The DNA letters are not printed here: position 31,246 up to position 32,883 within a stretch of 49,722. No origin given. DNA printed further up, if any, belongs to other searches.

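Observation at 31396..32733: PurD-like ATP-grasp enzyme placed between the giant ejection protein and the lysis genes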

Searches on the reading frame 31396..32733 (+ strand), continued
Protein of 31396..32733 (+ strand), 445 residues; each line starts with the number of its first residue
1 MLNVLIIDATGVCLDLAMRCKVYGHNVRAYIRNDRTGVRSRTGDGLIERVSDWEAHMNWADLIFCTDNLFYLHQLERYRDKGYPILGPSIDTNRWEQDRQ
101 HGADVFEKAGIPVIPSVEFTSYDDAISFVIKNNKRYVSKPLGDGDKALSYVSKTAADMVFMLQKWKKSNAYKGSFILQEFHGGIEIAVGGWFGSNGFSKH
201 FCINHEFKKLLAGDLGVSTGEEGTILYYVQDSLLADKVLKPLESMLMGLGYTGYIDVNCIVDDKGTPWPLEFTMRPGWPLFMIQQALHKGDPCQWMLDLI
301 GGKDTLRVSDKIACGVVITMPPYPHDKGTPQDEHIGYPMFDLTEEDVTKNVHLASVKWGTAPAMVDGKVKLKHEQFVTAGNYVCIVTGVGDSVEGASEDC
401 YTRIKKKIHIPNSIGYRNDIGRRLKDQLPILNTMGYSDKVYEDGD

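Call 41: search_solved_structures(query=A1, max_evalue=0.001, show_alignments=5)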
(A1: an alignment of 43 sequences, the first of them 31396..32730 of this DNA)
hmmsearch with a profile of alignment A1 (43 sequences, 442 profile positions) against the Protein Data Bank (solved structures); distinct sequences matched with E-value up to 0.001: 11.
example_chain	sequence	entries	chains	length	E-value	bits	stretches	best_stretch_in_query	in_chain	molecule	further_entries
5vev_A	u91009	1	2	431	8.9e-20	74.1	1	74-421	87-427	Phosphoribosylamine--glycine ligase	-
2xcl_A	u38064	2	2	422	1.5e-19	73.3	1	74-422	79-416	PHOSPHORIBOSYLAMINE--GLYCINE LIGASE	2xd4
2yw2_A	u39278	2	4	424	1.5e-19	73.3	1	74-426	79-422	Phosphoribosylamine--glycine ligase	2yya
2ip4_A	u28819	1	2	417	5.3e-15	58.3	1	58-325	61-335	Phosphoribosylamine--glycine ligase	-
3mjf_A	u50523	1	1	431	3.3e-14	55.7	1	71-421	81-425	Phosphoribosylamine--glycine ligase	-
2yrw_A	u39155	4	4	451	5.8e-14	54.9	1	74-325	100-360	Phosphoribosylglycinamide synthetase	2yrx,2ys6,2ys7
1gso_A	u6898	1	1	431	1.4e-13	53.6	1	74-421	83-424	PROTEIN (GLYCINAMIDE RIBONUCLEOTIDE SYNTHETASE)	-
2qk4_A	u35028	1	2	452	8.1e-13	51.1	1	76-336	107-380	Trifunctional purine biosynthetic protein adenosine-3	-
7lvo_A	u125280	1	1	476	2.1e-07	33.3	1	60-323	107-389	phosphoribosyl-glycinamide (GAR) synthetase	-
3lp8_A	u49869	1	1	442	2.6e-07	33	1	76-333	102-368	Phosphoribosylamine-glycine ligase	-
1vkz_A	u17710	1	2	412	5.2e-07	32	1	72-325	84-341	Phosphoribosylamine--glycine ligase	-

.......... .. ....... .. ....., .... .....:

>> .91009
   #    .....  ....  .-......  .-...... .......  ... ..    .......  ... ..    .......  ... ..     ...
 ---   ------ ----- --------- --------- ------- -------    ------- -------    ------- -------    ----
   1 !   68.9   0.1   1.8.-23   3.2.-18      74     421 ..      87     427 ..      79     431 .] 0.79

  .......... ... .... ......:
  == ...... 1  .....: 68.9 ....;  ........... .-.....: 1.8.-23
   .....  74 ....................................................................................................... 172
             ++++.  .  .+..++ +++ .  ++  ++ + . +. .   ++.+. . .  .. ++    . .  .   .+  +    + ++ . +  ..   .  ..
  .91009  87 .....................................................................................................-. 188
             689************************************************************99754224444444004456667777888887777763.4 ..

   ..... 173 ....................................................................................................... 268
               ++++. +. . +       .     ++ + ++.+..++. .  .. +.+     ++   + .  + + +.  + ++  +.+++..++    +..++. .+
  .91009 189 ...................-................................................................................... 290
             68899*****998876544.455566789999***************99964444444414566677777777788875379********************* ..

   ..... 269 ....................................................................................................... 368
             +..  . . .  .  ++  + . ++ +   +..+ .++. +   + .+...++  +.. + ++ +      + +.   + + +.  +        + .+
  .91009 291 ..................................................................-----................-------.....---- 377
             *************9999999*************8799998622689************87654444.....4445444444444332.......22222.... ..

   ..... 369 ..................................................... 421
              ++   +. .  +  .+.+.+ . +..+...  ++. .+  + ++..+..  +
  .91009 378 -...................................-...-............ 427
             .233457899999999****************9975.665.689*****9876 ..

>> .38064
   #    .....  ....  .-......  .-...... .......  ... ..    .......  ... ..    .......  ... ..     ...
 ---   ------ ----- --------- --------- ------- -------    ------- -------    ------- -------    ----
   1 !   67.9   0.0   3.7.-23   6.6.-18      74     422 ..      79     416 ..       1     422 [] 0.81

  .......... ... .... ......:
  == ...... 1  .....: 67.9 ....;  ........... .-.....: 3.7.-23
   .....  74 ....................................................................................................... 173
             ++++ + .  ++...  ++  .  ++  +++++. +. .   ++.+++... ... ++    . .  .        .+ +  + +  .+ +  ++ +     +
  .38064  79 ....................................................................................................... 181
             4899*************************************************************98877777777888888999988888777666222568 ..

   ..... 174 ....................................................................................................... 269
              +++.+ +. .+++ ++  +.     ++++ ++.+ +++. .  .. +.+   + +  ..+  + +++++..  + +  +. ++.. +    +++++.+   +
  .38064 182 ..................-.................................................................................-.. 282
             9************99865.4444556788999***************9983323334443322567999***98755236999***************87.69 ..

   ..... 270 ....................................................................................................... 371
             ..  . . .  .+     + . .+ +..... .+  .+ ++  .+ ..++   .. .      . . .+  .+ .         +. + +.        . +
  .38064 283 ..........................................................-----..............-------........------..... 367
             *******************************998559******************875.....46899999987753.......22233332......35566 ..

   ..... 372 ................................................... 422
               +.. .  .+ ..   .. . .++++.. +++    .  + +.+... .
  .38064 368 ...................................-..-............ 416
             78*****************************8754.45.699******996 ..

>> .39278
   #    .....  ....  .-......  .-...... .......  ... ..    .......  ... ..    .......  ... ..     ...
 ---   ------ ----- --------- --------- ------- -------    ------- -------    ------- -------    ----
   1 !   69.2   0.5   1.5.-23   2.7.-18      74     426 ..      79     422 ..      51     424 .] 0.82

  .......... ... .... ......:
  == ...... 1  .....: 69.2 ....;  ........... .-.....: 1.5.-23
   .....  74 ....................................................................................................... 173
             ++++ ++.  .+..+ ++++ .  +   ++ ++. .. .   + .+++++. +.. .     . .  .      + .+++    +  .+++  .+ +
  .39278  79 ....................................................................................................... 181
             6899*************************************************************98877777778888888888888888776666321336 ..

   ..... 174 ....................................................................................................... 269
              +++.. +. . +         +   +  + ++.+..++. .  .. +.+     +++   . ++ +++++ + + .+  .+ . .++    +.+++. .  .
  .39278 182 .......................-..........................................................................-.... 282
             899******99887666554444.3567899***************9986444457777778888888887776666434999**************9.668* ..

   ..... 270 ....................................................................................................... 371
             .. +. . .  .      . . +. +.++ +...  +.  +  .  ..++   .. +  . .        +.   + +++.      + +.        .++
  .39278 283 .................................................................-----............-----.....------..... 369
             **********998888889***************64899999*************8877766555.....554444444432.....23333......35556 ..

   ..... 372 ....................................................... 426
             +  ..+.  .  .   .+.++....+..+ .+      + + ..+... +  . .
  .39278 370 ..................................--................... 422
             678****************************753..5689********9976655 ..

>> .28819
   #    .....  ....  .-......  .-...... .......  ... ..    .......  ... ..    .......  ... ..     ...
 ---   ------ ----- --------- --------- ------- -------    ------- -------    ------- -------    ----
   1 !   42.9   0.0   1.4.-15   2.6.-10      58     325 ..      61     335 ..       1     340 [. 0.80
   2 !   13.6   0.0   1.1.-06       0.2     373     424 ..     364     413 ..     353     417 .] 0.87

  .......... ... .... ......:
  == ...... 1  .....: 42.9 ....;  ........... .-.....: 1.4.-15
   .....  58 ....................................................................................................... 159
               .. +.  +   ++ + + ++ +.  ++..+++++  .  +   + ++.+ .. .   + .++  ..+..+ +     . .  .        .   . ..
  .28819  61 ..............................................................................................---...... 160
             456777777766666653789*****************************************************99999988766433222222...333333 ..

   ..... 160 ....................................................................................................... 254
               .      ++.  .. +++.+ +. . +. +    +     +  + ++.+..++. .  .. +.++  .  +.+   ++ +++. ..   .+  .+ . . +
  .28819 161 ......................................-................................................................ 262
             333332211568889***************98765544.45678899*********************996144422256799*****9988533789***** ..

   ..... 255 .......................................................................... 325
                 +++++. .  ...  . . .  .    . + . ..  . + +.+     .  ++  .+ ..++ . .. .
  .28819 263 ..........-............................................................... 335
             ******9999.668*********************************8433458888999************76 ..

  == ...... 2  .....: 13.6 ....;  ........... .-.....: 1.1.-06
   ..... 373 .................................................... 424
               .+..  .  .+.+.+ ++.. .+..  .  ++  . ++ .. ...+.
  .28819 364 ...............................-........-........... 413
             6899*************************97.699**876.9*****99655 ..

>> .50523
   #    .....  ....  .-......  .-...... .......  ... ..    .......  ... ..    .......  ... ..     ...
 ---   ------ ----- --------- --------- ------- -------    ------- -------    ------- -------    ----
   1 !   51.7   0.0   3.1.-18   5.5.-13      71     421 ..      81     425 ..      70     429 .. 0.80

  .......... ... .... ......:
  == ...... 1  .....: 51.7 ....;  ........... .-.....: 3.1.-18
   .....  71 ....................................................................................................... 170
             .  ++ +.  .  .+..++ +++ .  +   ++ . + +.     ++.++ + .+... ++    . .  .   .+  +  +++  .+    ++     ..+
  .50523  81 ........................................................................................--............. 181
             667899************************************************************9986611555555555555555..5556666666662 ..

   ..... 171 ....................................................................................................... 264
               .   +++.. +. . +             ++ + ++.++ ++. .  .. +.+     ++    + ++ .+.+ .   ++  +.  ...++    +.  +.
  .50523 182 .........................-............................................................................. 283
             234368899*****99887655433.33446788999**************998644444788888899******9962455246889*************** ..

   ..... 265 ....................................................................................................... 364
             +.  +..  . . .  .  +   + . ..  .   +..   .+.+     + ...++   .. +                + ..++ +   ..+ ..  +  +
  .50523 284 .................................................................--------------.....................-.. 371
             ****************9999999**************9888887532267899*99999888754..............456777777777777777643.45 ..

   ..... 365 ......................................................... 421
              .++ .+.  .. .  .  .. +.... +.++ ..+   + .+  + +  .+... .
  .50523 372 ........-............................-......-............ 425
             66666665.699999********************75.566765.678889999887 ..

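Call 43: find_encoding_contigs(protein=P0189, flank=8000, max_places=2)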
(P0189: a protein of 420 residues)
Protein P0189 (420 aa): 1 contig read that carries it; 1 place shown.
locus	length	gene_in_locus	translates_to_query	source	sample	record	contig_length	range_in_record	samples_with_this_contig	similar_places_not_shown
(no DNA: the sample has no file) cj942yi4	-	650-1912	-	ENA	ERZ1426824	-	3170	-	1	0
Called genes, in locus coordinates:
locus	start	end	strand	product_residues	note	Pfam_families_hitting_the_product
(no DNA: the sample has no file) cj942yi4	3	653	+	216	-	?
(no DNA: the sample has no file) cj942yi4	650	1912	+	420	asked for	PF01071:GARS_A, PF02843:GARS_C (faint)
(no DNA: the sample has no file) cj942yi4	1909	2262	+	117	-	-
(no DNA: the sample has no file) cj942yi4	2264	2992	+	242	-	-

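Call 44: find_encoding_contigs(protein=P0222, flank=8000, max_places=2)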
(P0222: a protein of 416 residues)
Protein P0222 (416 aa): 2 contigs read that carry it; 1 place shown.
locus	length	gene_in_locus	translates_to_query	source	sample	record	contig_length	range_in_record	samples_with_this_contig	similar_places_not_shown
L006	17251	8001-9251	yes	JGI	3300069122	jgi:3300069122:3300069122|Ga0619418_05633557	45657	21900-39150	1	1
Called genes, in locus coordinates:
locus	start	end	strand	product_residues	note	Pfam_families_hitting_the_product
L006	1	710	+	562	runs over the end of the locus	-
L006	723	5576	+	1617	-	-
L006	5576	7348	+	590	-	-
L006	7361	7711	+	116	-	-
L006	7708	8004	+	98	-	-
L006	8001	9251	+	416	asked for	PF01071:GARS_A, PF02843:GARS_C (weak)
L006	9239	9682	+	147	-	-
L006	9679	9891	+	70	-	-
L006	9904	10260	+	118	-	PF02675:AdoMet_dc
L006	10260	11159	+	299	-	PF00089:Trypsin (weak), PF13365:Trypsin_2 (faint)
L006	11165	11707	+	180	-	-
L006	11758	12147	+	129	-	-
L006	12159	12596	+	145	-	-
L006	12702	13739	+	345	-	-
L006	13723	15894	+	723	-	PF00534:Glycos_transf_1 (weak), PF13524:Glyco_trans_1_2 (faint), PF00534:Glycos_transf_1, PF13692:Glyco_trans_1_4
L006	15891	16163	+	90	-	-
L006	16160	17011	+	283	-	PF00535:Glycos_transf_2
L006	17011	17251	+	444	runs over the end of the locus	PF02310:B12-binding, PF04055:Radical_SAM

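Call 45: find_encoding_contigs(protein=P0248, flank=8000, max_places=2)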
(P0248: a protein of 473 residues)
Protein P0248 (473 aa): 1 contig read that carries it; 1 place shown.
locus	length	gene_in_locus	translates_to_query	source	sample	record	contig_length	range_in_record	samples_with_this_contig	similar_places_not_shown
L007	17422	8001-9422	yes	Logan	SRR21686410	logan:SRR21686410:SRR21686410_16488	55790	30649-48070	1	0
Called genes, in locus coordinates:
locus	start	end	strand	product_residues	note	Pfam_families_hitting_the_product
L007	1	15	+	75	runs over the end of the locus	-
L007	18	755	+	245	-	-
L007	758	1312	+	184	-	PF01541:GIY-YIG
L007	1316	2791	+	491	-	PF11134:Phage_stabilise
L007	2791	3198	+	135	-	-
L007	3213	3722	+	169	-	-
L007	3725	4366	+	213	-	-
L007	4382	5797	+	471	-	-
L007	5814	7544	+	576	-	-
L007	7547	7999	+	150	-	PF02945:Endonuclease_7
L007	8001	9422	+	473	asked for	PF01071:GARS_A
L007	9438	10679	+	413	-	-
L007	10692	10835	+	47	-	-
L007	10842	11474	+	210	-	PF00089:Trypsin, PF13365:Trypsin_2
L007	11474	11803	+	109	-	-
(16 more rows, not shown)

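Call 50: find_related_loci(query=A1, collection=viral_contigs, flank=10000)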
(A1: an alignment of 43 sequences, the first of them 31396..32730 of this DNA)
Query A1 (445 aa) in viral_contigs; peptide patterns used: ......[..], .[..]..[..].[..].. (x = any residue, [..] = any of these).
595 stretches matched a pattern; 570 encode a relative of the query (tblastn E <= 1e-3); the best 80 are kept; 80 distinct loci.
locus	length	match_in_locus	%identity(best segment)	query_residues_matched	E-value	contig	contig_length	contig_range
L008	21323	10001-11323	84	2-441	0e+0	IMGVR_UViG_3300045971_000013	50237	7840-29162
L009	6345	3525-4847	85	2-441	0e+0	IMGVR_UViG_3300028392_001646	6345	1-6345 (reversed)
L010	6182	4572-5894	85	2-441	0e+0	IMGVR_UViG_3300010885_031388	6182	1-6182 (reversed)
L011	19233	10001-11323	83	2-441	0e+0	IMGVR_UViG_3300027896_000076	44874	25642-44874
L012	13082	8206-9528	83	2-441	0e+0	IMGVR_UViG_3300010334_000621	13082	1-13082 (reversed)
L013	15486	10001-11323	82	2-441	0e+0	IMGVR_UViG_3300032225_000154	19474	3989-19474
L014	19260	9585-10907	83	2-441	0e+0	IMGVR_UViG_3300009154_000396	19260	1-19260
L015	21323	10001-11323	83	2-441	0e+0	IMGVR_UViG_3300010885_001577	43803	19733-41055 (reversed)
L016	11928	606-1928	83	2-441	0e+0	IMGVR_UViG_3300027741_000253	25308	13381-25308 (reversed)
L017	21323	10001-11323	84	2-441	0e+0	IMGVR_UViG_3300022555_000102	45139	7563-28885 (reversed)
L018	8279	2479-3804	81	2-442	0e+0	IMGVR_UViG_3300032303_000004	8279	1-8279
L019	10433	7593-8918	81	2-442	0e+0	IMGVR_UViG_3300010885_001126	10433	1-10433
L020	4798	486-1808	81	2-441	0e+0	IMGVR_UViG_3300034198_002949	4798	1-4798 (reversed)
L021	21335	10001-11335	84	2-445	0e+0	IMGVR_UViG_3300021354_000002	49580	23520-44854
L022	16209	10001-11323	80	2-441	0e+0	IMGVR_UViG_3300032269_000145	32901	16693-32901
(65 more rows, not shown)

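Call 58: get_annotated_region(hit=H3, flank=9000)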
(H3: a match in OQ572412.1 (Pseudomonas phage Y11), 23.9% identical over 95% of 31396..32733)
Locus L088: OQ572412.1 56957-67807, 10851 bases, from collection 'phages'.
description: UNVERIFIED: Pseudomonas phage Y11, complete genome.
organism: Pseudomonas phage Y11 (NCBI taxid 3038348)
taxonomy: Viruses
host: Pseudomonas aeruginosa; source: -; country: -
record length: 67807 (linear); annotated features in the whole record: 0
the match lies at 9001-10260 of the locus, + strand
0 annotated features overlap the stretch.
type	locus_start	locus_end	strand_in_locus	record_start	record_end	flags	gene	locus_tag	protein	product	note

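Call 59: get_annotated_region(hit=H4, flank=9000)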
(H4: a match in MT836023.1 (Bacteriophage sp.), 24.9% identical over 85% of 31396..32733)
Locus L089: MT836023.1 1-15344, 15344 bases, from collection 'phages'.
description: UNVERIFIED: Bacteriophage sp. clone scaffold_1222 genomic sequence.
organism: Bacteriophage sp. (NCBI taxid 38018)
taxonomy: Viruses
host: -; source: human fecal samples; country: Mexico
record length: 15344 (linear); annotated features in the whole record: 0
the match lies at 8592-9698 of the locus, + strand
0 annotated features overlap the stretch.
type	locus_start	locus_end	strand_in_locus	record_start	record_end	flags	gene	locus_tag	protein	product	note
